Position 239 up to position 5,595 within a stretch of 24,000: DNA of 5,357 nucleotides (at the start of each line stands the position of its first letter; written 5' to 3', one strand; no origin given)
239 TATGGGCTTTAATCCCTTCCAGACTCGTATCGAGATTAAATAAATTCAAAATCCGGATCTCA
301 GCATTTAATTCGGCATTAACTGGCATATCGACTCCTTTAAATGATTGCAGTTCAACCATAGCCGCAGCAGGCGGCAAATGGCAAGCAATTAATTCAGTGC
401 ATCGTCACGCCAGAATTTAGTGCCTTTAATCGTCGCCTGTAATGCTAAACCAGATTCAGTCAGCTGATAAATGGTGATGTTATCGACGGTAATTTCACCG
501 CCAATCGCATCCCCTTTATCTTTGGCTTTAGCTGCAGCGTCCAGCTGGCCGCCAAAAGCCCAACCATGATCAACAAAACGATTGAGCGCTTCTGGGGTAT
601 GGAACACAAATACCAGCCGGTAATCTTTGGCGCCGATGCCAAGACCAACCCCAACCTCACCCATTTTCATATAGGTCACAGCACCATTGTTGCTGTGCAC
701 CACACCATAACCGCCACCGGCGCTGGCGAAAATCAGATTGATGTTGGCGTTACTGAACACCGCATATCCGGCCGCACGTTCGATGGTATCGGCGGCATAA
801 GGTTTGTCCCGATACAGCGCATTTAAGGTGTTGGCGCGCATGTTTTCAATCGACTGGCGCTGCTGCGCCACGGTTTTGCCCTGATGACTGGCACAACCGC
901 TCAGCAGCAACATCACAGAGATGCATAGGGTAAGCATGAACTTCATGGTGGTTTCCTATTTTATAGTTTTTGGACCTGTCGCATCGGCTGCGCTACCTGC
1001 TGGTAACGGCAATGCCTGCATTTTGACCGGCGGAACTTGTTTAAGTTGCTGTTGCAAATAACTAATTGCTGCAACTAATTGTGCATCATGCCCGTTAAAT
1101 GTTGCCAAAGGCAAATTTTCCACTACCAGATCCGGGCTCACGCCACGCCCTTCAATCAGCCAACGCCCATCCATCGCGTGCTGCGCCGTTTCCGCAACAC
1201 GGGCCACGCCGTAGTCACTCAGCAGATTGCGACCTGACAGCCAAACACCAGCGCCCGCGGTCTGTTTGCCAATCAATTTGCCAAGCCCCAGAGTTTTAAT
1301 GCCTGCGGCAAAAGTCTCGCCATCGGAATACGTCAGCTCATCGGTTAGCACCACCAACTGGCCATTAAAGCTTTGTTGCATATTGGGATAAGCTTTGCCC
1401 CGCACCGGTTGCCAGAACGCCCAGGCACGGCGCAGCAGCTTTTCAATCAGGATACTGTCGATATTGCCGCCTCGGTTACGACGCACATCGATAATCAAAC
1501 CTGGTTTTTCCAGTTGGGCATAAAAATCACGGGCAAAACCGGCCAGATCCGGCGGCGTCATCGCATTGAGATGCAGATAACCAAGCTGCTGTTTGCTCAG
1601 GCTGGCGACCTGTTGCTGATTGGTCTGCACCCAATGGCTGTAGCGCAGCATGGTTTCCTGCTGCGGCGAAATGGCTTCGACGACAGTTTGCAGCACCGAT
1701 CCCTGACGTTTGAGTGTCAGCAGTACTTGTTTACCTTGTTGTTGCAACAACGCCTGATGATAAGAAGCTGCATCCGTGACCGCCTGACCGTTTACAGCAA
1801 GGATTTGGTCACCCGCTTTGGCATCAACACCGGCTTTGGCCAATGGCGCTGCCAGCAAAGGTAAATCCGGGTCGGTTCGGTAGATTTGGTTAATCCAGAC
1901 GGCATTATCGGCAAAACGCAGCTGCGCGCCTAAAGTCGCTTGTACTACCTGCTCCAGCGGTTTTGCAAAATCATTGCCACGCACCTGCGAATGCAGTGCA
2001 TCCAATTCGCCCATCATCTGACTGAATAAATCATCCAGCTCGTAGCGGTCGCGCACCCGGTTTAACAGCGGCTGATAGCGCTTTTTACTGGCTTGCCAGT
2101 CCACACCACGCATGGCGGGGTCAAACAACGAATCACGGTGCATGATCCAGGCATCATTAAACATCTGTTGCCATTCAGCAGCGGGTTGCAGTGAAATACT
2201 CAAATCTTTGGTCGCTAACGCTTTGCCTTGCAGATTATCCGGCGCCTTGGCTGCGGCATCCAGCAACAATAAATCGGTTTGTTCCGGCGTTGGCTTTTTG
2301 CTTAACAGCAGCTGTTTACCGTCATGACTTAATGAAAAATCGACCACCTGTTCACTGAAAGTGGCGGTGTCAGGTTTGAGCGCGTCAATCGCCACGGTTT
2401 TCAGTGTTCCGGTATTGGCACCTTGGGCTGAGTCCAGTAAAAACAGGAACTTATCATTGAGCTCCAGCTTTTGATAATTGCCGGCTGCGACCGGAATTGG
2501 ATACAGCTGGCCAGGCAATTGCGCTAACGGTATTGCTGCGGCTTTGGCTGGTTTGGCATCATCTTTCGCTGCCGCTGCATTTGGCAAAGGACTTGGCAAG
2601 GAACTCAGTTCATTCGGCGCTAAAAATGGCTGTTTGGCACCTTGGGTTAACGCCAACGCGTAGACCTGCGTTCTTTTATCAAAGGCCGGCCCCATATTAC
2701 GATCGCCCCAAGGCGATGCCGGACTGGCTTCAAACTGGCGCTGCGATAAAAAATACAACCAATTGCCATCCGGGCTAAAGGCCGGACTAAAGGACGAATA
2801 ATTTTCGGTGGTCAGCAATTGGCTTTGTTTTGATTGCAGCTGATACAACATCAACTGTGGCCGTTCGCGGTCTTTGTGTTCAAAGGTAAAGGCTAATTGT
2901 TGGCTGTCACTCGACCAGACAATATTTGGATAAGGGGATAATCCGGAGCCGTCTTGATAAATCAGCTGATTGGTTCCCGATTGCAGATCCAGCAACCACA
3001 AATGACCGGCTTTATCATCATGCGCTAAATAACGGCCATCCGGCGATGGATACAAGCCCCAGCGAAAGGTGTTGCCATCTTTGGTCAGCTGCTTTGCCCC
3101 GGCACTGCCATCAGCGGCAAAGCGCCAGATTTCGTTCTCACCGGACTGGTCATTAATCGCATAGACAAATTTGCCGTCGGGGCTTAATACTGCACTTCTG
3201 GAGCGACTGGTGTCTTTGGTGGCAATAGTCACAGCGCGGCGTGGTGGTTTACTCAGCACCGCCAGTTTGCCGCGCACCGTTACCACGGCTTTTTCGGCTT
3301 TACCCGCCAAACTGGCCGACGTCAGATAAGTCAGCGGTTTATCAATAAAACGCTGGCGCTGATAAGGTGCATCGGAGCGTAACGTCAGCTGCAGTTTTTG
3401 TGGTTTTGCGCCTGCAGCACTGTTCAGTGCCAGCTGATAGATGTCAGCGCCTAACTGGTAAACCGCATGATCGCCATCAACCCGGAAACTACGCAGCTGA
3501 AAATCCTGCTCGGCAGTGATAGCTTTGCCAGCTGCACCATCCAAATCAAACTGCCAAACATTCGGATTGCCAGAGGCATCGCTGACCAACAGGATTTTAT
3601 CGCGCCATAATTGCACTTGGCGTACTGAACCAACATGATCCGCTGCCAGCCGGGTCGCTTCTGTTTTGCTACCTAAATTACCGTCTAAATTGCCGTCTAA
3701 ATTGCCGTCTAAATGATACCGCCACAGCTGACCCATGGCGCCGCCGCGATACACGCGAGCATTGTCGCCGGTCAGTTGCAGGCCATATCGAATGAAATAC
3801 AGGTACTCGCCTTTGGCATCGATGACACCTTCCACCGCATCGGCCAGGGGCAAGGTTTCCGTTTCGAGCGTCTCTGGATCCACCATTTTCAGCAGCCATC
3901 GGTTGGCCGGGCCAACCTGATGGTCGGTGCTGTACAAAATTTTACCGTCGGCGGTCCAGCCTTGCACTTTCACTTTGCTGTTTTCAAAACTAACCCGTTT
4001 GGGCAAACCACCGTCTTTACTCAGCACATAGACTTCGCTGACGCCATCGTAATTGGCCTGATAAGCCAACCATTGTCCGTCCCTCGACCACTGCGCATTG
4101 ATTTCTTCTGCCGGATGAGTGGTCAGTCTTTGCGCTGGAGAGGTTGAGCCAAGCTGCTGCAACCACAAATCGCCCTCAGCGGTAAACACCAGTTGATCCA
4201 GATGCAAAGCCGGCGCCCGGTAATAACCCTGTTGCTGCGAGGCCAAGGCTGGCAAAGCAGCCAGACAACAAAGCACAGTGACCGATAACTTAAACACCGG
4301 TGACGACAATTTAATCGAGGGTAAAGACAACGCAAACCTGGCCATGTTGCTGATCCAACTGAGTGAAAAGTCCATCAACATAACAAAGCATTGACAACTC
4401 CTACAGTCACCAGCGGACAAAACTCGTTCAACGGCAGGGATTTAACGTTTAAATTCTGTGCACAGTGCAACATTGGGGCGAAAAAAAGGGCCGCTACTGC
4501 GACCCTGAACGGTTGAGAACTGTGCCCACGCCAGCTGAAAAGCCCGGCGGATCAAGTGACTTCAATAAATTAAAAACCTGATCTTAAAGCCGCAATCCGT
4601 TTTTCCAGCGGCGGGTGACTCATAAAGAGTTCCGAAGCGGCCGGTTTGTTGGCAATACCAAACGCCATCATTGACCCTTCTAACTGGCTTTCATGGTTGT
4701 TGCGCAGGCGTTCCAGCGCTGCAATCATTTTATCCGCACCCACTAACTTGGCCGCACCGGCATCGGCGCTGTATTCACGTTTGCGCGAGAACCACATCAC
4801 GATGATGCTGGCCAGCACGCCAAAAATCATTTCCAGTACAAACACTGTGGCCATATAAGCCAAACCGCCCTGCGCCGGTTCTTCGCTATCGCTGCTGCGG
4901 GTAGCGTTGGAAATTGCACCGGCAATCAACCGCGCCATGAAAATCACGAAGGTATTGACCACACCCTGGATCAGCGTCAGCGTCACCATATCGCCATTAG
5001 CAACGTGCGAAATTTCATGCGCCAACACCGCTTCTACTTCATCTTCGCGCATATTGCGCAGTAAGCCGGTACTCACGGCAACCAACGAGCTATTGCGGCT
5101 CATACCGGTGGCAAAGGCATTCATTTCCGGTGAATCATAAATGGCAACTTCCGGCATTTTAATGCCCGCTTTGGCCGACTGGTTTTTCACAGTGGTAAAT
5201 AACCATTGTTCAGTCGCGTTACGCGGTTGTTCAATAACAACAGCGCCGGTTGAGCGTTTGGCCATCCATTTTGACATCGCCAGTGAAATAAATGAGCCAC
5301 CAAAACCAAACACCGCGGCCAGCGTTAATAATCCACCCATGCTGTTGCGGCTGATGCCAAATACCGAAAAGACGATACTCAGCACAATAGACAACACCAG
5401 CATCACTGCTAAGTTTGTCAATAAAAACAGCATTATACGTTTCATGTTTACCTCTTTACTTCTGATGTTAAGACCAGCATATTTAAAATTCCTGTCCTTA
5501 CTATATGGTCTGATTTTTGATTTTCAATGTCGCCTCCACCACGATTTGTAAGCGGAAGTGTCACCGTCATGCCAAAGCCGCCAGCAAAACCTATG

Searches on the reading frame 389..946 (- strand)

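Call 7: search_protein_families(library=ncbifam, proteins=[window:389-946:-], max_evalue=0.00001)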
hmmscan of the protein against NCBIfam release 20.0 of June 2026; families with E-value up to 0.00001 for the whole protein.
window:389-946:- (185 aa): 1 family
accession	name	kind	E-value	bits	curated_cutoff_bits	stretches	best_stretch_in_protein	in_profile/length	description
NF049970.1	lipo_BPSL1445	equivalog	3.6e-20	72.3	200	1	10-178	15-189/194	BPSL1445 family SYLF domain-containing lipoprotein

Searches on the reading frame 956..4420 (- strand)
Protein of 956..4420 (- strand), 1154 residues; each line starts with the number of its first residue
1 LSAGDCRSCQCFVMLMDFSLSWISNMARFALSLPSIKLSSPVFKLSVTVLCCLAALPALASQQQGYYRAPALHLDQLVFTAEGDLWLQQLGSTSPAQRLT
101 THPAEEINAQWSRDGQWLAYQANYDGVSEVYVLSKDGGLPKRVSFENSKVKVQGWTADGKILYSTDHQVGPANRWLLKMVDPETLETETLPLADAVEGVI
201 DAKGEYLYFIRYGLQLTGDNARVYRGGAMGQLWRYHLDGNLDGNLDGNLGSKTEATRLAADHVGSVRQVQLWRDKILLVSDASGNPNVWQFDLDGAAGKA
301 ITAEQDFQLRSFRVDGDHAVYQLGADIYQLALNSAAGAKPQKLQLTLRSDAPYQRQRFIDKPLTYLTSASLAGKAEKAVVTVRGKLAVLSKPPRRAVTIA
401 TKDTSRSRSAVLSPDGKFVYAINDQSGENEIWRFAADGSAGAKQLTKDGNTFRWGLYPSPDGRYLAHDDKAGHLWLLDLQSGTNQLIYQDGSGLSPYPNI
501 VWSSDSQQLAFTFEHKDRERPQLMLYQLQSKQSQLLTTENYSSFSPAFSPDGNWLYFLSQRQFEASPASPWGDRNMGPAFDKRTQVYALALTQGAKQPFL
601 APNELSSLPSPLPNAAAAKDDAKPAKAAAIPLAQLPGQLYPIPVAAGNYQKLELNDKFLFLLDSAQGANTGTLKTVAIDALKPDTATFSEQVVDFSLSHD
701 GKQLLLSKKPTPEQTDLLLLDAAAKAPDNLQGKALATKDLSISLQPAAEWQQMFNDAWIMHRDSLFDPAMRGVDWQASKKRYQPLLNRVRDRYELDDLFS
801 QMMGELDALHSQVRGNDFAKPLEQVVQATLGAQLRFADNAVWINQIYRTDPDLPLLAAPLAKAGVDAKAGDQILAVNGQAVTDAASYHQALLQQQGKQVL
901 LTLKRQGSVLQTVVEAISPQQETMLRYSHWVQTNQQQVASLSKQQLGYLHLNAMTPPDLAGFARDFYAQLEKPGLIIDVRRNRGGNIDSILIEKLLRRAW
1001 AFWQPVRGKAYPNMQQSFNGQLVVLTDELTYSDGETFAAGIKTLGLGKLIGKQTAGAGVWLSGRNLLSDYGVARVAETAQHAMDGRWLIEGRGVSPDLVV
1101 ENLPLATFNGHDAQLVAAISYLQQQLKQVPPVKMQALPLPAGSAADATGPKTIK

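Call 7: search_protein_families(library=ncbifam, proteins=[window:956-4420:-], max_evalue=0.00001)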
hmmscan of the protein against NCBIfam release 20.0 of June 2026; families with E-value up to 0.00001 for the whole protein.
window:956-4420:- (1154 aa): 11 families
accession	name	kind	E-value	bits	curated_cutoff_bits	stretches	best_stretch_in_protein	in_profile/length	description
TIGR02800.1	propeller_TolB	equivalog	1.3e-25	90.2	343.15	2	459-562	199-300/418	Tol-Pal system beta propeller repeat protein TolB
NF033523.0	lasso_peptidase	equivalog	7e-20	71.3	400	1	97-168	81-153/638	Atxe2 family lasso peptide isopeptidase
TIGR00225.1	prc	subfamily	3.1e-13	49.5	218.6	1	831-1104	54-318/335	C-terminal processing peptidase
NF045591.1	Cterm_S41_CtpZ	exception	1.4e-11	43.8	525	1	748-1127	29-402/403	carboxyl-terminal processing protease CtpZ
NF053518.1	DipepPtdsDpp5Prph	equivalog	2.2e-11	43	900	0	94-168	52-127/655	dipeptidyl-peptidase Dpp5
NF045588.1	Cterm_S41_CtpA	exception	1.9e-10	40.2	625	1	748-1119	30-398/401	carboxyl-terminal processing protease CtpA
NF033424.1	chlamy_CPAF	equivalog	1.8e-09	36.7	250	1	1010-1100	447-538/564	protease-like activity factor CPAF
NF002183.0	PRK01029.1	equivalog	1.2e-08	34.5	405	0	502-560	288-346/429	Tol-Pal system protein TolB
NF045589.1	Cterm_S41_CtpB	exception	2.7e-08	32.9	633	1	753-1101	41-381/416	carboxyl-terminal processing protease CtpB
NF052377.1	lmo1851_S41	exception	1.4e-07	30.6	725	1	854-1114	125-381/468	lmo1851 family serine protease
NF045590.1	Cterm_S41_CtpC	exception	1.8e-06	27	665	1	854-1101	136-379/418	carboxyl-terminal processing protease CtpC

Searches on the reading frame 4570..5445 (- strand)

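Call 7: search_protein_families(library=ncbifam, proteins=[window:4570-5445:-], max_evalue=0.00001)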
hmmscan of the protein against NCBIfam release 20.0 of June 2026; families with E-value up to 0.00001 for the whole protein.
window:4570-5445:- (291 aa): 9 families
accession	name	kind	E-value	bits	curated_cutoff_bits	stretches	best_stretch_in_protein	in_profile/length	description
NF003965.0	PRK05457.1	equivalog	1.1e-134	448.2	245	1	1-289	1-283/285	protease HtpX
NF003425.0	PRK04897.1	equivalog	2.4e-42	145.2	355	1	13-288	15-296/298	zinc metalloprotease HtpX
NF002669.0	PRK02391.1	equivalog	8.5e-41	140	341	1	15-288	15-289/298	zinc metalloprotease HtpX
NF002775.0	PRK02870.1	equivalog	2.4e-36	125.7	285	1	71-288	106-334/338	zinc metalloprotease HtpX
NF002826.0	PRK03001.1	equivalog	3.3e-33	115.1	369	1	16-288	8-276/285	zinc metalloprotease HtpX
NF002839.0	PRK03072.1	equivalog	5.2e-31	107.8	412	1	13-288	11-282/291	zinc metalloprotease HtpX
NF002363.0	PRK01345.1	equivalog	3.7e-29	101.8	422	1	18-288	9-276/318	zinc metalloprotease HtpX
NF002322.0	PRK01265.1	equivalog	5.2e-19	68.9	275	1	8-249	13-249/325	zinc metalloprotease HtpX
NF052399.1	M48_lipo_LoiP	exception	4.9e-08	32.7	365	1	100-154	89-139/247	metalloprotease LoiP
